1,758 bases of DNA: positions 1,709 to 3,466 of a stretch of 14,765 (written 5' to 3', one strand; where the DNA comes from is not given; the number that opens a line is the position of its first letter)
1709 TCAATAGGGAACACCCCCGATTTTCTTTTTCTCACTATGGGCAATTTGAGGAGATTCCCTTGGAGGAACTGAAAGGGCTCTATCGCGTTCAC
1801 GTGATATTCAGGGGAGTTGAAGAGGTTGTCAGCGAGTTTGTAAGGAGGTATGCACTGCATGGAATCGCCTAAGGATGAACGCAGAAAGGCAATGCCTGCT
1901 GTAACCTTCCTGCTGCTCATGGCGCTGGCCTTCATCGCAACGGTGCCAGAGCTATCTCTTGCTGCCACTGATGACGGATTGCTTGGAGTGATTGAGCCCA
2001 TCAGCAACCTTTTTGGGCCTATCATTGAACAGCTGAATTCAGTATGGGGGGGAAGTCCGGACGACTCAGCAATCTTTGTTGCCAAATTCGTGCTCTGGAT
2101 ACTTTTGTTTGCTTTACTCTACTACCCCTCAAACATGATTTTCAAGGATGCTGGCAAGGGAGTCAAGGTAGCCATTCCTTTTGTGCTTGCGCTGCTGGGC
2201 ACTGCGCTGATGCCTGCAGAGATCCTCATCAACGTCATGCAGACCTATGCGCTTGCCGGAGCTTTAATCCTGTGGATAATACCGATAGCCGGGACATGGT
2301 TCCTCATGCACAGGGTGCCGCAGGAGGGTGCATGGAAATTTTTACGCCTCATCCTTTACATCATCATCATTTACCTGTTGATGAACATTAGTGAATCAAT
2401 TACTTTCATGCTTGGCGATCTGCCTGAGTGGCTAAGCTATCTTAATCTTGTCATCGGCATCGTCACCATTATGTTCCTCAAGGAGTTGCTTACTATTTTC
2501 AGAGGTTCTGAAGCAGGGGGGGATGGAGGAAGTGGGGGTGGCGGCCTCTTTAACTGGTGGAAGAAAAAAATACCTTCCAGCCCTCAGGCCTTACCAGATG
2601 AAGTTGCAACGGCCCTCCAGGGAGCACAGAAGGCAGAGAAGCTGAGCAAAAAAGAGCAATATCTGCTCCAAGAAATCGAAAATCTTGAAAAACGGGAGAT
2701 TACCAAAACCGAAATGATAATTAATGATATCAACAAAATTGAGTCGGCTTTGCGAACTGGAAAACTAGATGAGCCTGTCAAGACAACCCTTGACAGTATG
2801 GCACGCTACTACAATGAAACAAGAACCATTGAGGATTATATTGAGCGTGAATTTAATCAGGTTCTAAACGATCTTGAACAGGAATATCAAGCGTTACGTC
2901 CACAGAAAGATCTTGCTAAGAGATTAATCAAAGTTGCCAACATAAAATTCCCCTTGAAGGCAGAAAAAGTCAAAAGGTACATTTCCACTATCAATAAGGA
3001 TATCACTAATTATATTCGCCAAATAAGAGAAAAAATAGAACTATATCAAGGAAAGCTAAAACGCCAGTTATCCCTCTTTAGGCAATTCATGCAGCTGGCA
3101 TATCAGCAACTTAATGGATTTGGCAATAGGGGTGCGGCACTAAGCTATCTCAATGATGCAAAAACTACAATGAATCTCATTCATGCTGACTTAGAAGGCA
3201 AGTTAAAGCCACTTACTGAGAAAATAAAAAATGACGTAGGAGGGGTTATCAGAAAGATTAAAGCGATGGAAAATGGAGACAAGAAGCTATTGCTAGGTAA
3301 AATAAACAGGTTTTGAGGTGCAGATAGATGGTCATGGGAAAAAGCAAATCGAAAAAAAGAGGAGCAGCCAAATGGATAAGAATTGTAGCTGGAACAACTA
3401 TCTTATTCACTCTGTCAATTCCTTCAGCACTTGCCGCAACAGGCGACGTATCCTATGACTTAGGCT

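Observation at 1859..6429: Tandemly duplicated membrane-protein plus coiled-coil-protein module: candidate undescribed membrane scaffold system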

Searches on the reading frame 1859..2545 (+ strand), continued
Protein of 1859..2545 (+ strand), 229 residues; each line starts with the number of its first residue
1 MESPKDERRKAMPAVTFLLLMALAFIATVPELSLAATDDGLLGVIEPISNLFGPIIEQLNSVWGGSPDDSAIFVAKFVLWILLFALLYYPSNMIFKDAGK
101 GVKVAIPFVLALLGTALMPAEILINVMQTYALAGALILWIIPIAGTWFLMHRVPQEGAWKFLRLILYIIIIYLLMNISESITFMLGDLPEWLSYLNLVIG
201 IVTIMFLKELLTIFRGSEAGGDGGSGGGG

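Call 95: search_protein_families(library=pfam, proteins=[P0009, P0010, P0013, P0014, P0015, P0016, P0017, P0018, P0020, P0021], max_evalue=1)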
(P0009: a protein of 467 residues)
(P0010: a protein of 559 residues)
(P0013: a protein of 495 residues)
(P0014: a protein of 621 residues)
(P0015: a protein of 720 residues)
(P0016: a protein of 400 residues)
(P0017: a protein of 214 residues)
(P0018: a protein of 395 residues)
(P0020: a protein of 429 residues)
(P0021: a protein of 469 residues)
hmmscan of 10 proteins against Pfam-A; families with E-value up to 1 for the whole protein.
P0009 (467 aa): 4 families
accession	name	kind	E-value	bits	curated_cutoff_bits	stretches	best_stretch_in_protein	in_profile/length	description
PF25078.1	DUF7801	-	0.3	11.7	33.2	1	335-448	28-144/155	Domain of unknown function (DUF7801)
PF10167.14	BORCS8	-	0.7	10.3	25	1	262-330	37-104/112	BLOC-1-related complex sub-unit 8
PF09889.16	DUF2116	-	0.71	10.3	26.8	1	68-90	37-59/59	Probable treble clef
PF25617.1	PhiKZ_gp86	-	0.94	8.8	26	1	260-362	229-330/408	Bacteriophage PhiKZ vertex-binding protein gp86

P0010 (559 aa): 0 families

P0013 (495 aa): 1 family
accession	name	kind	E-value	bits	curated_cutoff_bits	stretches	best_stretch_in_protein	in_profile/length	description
PF17434.7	DUF5413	-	0.092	13.6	31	0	11-49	87-126/133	Family of unknown function (DUF5413)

P0014 (621 aa): 4 families
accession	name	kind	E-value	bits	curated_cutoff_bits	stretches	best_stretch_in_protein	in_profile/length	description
PF16785.10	SMBP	-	0.031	14.9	29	1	210-279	23-89/111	Small metal-binding protein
PF18867.6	HEPN-like_int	-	0.052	14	25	1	342-413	74-147/151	HEPN-like integron domain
PF08650.15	DASH_Dad4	-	0.081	13.4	29.8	0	438-472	32-66/71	DASH complex subunit Dad4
PF02514.21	CobN-Mg_chel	-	0.24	9.6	24.5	1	313-436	521-648/1090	CobN/Magnesium Chelatase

P0015 (720 aa): 3 families
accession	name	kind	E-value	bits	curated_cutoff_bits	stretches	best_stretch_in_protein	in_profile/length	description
PF19230.4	DUF5883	-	0.013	16.1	25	1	55-113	35-93/120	Family of unknown function (DUF5883)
PF08066.17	PMC2NT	-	0.14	13.2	23.3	0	459-503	11-55/91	PMC2NT (NUC016) domain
PF17408.7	MCD_N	-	0.6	10.7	22.4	0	258-327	19-80/85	Malonyl-CoA decarboxylase N-terminal domain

P0016 (400 aa): 3 families
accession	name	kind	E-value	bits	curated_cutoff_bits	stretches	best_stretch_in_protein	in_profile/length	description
PF16104.10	FPRL1_inhibitor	-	0.021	15.4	27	1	248-310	20-81/105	Formyl peptide receptor-like 1 inhibitory protein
PF24615.2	Spectrin_Anc-1_2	-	0.032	14.9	28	1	290-347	17-74/105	Nuclear anchorage protein 1, spectrin repeat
PF18145.6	SAVED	-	0.4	10.8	26.2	1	250-345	57-142/190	SMODS-associated and fused to various effectors sensor domain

P0017 (214 aa): 0 families

P0018 (395 aa): 1 family
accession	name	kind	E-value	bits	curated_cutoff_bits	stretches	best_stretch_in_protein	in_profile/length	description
PF03296.19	Pox_polyA_pol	-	0.2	11.9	22.6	1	53-109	39-94/148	Poxvirus poly(A) polymerase nucleotidyltransferase domain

P0020 (429 aa): 1 family
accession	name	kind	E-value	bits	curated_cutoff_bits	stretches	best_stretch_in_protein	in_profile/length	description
PF11346.13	DUF3149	-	0.44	10.6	23.2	0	124-143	9-28/40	Protein of unknown function (DUF3149)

P0021 (469 aa): 5 families
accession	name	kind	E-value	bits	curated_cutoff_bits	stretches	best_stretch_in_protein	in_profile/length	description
PF19498.4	DUF6033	-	0.069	13.4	25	1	253-308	136-183/205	Protein of unknown function (DUF6033)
PF23837.1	DUF7207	-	0.074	13.5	27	1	323-357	20-54/120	Family of unknown function (DUF7207)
PF02413.22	Caudo_TAP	-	0.077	13.6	22.1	1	236-300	42-108/131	Caudovirales tail fibre assembly protein, lambda gpK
PF24867.1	DUF7733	-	0.088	13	27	1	71-155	71-153/194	Domain of unknown function (DUF7733)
PF04893.22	Yip1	-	0.84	9.9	28.6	1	70-221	25-148/173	Yip1 domain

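Call 97: search_protein_families(library=pfam, proteins=[P0026, P0032, P0037, P0039, P0046, P0053, P0072, P0080, P0084, P0065], max_evalue=0.05)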
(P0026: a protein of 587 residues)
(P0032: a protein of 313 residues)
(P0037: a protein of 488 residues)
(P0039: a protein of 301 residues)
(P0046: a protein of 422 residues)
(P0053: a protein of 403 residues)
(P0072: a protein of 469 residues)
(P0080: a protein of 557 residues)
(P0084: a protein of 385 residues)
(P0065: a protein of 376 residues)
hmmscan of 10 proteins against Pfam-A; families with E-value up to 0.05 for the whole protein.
P0026 (587 aa): 0 families

P0032 (313 aa): 1 family
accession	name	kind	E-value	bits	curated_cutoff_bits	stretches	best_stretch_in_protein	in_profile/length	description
PF18621.7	Rv3651-like_middle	-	0.013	16.3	31.1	1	251-298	29-76/110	Rv3651-like, middle domain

P0037 (488 aa): 0 families

P0039 (301 aa): 1 family
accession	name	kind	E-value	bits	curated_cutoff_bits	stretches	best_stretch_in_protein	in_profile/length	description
PF21007.2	FBF1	-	0.018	14.1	45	1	212-295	285-368/524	Fas-binding factor 1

P0046 (422 aa): 1 family
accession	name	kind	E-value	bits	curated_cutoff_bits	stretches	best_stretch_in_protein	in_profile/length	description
PF18949.5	DUF5693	-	0.011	14.8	29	1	57-166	313-416/609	Family of unknown function (DUF5693)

P0053 (403 aa): 2 families
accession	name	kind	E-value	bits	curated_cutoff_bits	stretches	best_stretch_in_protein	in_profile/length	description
PF22709.1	Mu_Gam-Sipho_Gp157-TOTE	-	0.02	15.2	27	1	349-380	23-53/63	Mu Gam/Sipho_Gp157-like domain of the TOTE conflict systems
PF18949.5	DUF5693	-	0.036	13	29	0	55-166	308-415/609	Family of unknown function (DUF5693)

P0072 (469 aa): 0 families

P0080 (557 aa): 0 families

P0084 (385 aa): 0 families

P0065 (376 aa): 1 family
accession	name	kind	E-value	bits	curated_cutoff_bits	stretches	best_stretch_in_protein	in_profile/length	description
PF03304.18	Mlp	-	0.0037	18.3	21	1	276-336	3-68/121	Mlp lipoprotein family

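Call 98: search_protein_families(library=pfam, proteins=[P0023, P0025, P0028, P0034, P0041, P0045, P0047, P0055, P0060, P0077], max_evalue=0.05)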
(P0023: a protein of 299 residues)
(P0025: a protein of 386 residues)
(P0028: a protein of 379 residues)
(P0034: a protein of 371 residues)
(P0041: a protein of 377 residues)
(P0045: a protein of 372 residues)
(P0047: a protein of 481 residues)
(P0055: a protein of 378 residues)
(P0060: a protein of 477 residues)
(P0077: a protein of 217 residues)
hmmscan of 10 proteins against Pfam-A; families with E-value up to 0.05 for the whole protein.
P0023 (299 aa): 1 family
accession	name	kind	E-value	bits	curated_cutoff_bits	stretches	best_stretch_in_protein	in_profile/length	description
PF03792.18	PBC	-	0.022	15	25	1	233-291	81-139/181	PBC domain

P0025 (386 aa): 0 families

P0028 (379 aa): 0 families

P0034 (371 aa): 0 families

P0041 (377 aa): 0 families

P0045 (372 aa): 0 families

P0047 (481 aa): 3 families
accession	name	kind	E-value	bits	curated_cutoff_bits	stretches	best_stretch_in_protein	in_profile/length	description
PF04893.22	Yip1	-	4e-05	24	28.6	1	94-205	32-138/173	Yip1 domain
PF24590.1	DUF7615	-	0.00014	22.7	27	1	268-364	4-98/106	Domain of unknown function (DUF7615)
PF13012.11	MitMem_reg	-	0.023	15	26.6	0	313-379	25-92/113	Maintenance of mitochondrial structure and function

P0055 (378 aa): 0 families

P0060 (477 aa): 1 family
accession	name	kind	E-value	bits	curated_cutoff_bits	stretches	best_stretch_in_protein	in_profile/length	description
PF03547.23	Mem_trans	-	0.021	13.9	25.7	1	45-146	50-153/343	Membrane transport protein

P0077 (217 aa): 1 family
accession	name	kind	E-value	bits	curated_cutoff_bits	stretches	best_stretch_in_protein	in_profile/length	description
PF19053.6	EccD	-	0.00017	21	30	1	93-203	10-107/339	EccD-like transmembrane domain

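Call 106: find_encoding_contigs(protein=P0042, flank=8000, max_places=2)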
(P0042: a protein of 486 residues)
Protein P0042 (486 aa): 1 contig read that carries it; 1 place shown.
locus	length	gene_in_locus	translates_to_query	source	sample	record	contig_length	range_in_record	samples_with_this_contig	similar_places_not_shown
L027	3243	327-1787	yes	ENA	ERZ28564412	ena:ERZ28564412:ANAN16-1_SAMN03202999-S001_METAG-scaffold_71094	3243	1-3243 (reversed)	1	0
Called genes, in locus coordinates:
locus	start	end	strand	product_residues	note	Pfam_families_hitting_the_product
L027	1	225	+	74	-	?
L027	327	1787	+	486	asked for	-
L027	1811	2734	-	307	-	-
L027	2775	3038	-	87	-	-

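Call 107: fold_search(model_id=the predicted structure, library=viral)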
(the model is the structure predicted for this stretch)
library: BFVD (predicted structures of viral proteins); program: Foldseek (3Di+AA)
matches with E <= 10: 198; with E <= 0.001: 0
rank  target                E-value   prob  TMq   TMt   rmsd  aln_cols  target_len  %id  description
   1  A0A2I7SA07            5.3e-01  0.21  0.21  0.22  29.1       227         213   12  (no name in the UniProt tables at hand)
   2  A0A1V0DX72            6.2e-01  0.38  0.22  0.17  29.0       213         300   12  Tail length tape measure protein [Synechococcus virus S-ESS1]
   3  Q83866                7.3e-01  0.15  0.17  0.19  21.6       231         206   12  23.6KD putative nonstructural protein [Nilaparvata lugens reovirus]
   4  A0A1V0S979            1.0e+00  0.11  0.18  0.13  21.4       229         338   12  Uncharacterized protein [Catovirus CTV1]
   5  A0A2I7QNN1            1.1e+00  0.18  0.24  0.25  17.9       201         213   16  (no name in the UniProt tables at hand)
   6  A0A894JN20            1.2e+00  0.28  0.32  0.21  18.1       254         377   13  (no name in the UniProt tables at hand)
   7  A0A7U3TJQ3            1.2e+00  0.08  0.12  0.04  14.5       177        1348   10  Putative capsid protein [Soybean thrips-associated totivirus 2]
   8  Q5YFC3                1.2e+00  0.06  0.14  0.07  36.8       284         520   10  Uncharacterized protein [Singapore grouper iridovirus]
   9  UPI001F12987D         1.6e+00  0.54  0.23  0.43   4.4        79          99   23  (no name look-up for this kind of identifier)
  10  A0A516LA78            1.6e+00  0.44  0.21  0.42  16.9       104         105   15  (no name in the UniProt tables at hand)
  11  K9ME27                1.6e+00  0.23  0.28  0.34  19.8       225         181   15  (no name in the UniProt tables at hand)
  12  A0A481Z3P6            1.7e+00  0.16  0.23  0.23  23.0       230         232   11  TspO/MBR family protein [Pithovirus LCPAC104]
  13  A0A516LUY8            1.7e+00  0.16  0.27  0.13  21.9       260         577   13  (no name in the UniProt tables at hand)
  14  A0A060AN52            1.8e+00  0.23  0.30  0.22  19.2       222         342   13  Tail tape measure protein [Enterococcus phage IME-EFm1]
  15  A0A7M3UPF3            1.8e+00  0.21  0.29  0.32  15.2       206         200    7  Uncharacterized protein [Pyramimonas orientalis virus]
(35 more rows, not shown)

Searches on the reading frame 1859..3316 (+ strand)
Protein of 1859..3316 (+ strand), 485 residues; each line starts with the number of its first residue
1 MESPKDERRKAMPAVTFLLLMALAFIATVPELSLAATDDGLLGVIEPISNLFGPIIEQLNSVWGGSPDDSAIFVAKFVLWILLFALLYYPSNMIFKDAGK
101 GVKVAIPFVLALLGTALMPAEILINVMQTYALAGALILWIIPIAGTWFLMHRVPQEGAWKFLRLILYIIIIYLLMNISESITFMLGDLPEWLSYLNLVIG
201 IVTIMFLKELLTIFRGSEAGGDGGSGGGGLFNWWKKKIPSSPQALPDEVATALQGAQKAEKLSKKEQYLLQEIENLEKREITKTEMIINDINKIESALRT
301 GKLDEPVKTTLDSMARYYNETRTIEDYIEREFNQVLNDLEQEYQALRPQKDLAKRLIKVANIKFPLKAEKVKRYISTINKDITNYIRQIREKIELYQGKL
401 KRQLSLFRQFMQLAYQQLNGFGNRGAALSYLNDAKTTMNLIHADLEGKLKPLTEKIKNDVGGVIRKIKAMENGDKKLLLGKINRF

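Call 3: search_protein_families(library=pfam, proteins=[window:1859-3316:+], max_evalue=1)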
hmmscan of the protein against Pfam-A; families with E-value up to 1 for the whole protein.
window:1859-3316:+ (485 aa): 3 families
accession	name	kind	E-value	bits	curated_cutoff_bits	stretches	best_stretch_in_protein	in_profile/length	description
PF11140.13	DUF2913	-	0.03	14.5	23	1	334-450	12-124/207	Protein of unknown function (DUF2913)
PF01591.24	6PF2K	-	0.032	14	27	1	328-376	161-209/223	6-phosphofructo-2-kinase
PF15784.10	GPS2_interact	-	0.94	10.4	27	1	256-295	21-57/92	G-protein pathway suppressor 2-interacting domain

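Call 12: search_protein_families(library=ncbifam, proteins=[window:1859-3316:+], max_evalue=0.1)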
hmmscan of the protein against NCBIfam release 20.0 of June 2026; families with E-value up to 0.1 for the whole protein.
window:1859-3316:+ (485 aa): 0 families

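Call 13: search_protein_families(library=phrogs, proteins=[window:1859-3316:+], max_evalue=0.1)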
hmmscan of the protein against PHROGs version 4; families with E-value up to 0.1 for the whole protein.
window:1859-3316:+ (485 aa): 0 families

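Call 14: search_protein_families(library=padloc, proteins=[window:1859-3316:+], max_evalue=0.1)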
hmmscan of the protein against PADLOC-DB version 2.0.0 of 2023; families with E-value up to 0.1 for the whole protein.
window:1859-3316:+ (485 aa): 2 families
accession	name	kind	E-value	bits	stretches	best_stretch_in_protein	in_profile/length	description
PDLC00601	ZorA1|ZorA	-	0.0071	13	1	240-406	478-642/699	MotA/ExbB/TolQ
PDLC04886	PDC-S06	-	0.031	11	0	256-364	105-210/727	-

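Call 16: find_homologous_proteins(query=window:1859-3316:+, max_evalue=0.001)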
Query window:1859-3316:+ (485 aa): 1 proteins with E <= 0.001 among 8000 candidates.
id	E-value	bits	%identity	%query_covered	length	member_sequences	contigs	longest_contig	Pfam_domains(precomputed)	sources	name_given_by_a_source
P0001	0.0e+0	1060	100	100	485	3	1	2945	-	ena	-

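Call 57: list_cluster_members(proteins=[window:1859-3316:+, window:3328-4329:+, window:4326-4871:+, window:4885-6429:+, window:7148-8425:-, window:9554-9898:+, window:9971-10714:+, window:12125-13609:-, window:13606-14751:-, window:1330-1872:+])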
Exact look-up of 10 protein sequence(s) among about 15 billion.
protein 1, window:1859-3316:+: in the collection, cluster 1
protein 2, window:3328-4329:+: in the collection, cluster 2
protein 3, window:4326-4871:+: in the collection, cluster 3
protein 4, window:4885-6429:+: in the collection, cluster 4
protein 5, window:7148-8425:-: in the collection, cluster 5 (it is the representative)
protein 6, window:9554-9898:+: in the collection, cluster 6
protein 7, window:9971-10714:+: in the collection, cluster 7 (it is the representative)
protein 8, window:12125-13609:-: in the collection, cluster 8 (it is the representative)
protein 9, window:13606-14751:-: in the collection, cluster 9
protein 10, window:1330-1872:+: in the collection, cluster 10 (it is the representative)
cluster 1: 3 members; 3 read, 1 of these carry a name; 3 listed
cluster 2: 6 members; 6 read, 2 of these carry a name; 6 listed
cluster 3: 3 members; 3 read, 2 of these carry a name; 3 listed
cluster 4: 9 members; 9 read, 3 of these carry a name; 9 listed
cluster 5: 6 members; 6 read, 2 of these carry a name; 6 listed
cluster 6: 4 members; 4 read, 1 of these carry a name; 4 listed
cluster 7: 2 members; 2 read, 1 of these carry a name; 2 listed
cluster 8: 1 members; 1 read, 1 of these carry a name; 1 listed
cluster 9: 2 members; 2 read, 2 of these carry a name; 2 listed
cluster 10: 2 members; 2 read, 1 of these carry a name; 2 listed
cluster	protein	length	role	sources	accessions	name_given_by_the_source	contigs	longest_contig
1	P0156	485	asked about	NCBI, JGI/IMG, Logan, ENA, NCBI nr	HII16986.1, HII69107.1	TPA: hypothetical protein HA361_03675 [Candidatus Woesearchaeota archaeon] | hypothetical protein [Candidatus Woesearchaeota archaeon]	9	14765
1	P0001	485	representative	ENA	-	-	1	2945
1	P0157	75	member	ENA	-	-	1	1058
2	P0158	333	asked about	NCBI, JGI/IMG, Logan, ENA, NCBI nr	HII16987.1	TPA: hypothetical protein HA361_03680 [Candidatus Woesearchaeota archaeon] | hypothetical protein [Candidatus Woesearchaeota archaeon]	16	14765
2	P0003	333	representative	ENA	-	-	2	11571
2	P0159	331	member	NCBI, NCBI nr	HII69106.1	TPA: hypothetical protein HA270_04465 [Candidatus Woesearchaeota archaeon] | hypothetical protein [Candidatus Woesearchaeota archaeon]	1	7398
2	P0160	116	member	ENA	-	-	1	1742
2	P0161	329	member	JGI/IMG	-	-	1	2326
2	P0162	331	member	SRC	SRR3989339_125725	-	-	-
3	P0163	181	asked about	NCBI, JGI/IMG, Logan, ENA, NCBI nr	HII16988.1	TPA: hypothetical protein HA361_03685 [Candidatus Woesearchaeota archaeon] | hypothetical protein [Candidatus Woesearchaeota archaeon]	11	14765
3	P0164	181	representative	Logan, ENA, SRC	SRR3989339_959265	-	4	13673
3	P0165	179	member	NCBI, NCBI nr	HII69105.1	TPA: hypothetical protein HA270_04460 [Candidatus Woesearchaeota archaeon] | hypothetical protein [Candidatus Woesearchaeota archaeon]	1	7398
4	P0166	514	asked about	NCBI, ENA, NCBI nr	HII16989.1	TPA: hypothetical protein HA361_03690 [Candidatus Woesearchaeota archaeon] | hypothetical protein [Candidatus Woesearchaeota archaeon]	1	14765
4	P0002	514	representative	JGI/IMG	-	-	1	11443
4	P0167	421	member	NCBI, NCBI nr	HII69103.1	TPA: hypothetical protein HA270_04450, partial [Candidatus Woesearchaeota archaeon] | hypothetical protein [Candidatus Woesearchaeota archaeon]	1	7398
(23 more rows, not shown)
